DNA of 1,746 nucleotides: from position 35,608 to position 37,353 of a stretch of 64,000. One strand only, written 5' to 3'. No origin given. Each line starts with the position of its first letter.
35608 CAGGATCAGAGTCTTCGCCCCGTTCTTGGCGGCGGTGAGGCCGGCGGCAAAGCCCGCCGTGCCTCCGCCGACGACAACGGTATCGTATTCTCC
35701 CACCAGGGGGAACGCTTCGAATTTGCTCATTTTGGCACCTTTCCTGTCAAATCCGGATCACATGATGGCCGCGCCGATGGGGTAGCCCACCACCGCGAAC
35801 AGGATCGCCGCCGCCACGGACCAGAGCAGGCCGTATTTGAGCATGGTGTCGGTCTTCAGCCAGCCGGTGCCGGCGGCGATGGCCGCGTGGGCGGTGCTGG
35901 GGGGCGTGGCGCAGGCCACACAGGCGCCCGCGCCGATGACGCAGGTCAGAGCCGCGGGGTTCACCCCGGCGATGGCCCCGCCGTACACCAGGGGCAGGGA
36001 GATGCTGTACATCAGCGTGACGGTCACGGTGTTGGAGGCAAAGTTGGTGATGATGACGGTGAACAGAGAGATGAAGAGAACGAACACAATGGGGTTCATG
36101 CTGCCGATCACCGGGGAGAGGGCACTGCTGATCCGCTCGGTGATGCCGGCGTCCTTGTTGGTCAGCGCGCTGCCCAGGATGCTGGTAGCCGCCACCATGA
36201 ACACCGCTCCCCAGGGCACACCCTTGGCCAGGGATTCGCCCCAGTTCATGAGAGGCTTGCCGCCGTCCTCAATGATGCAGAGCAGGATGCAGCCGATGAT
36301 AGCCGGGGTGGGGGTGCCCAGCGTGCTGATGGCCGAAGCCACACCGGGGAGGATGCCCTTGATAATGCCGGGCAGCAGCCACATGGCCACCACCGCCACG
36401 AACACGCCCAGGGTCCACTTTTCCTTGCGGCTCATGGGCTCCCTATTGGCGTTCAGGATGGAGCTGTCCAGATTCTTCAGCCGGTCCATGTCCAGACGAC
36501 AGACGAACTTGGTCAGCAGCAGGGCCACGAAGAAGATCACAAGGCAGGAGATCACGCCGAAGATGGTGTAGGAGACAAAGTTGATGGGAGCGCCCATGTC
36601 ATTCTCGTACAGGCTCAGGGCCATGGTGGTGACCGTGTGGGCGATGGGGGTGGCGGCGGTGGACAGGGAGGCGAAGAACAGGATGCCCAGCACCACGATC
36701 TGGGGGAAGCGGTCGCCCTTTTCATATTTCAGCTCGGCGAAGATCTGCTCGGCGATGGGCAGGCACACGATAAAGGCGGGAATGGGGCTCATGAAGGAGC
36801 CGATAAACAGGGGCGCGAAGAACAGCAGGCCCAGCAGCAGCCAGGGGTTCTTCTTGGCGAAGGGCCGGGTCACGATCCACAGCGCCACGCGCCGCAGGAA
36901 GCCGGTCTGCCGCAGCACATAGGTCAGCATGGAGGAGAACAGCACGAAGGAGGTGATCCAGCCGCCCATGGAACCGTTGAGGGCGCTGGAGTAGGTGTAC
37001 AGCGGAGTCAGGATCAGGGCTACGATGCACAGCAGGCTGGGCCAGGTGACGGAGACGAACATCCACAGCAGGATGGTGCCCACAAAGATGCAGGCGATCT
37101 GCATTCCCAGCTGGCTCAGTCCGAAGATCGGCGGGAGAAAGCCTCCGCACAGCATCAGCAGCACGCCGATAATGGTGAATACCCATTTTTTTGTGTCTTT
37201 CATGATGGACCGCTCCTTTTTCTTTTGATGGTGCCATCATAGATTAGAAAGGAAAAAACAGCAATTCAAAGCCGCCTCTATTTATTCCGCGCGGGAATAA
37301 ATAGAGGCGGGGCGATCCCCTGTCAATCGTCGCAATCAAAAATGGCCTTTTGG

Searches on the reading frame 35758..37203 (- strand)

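Call 83: search_protein_families(library=pfam, proteins=[window:35758-37203:-])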
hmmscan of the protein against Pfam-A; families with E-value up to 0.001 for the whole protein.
window:35758-37203:- (481 aa): 2 families
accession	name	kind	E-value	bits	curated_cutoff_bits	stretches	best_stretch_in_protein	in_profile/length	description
PF03600.22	CitMHS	-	2.1e-24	86.7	31.9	1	45-424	2-336/336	Citrate transporter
PF00939.25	Na_sulph_symp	-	6.6e-21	75.3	27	1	5-474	2-463/472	Sodium:sulfate symporter transmembrane region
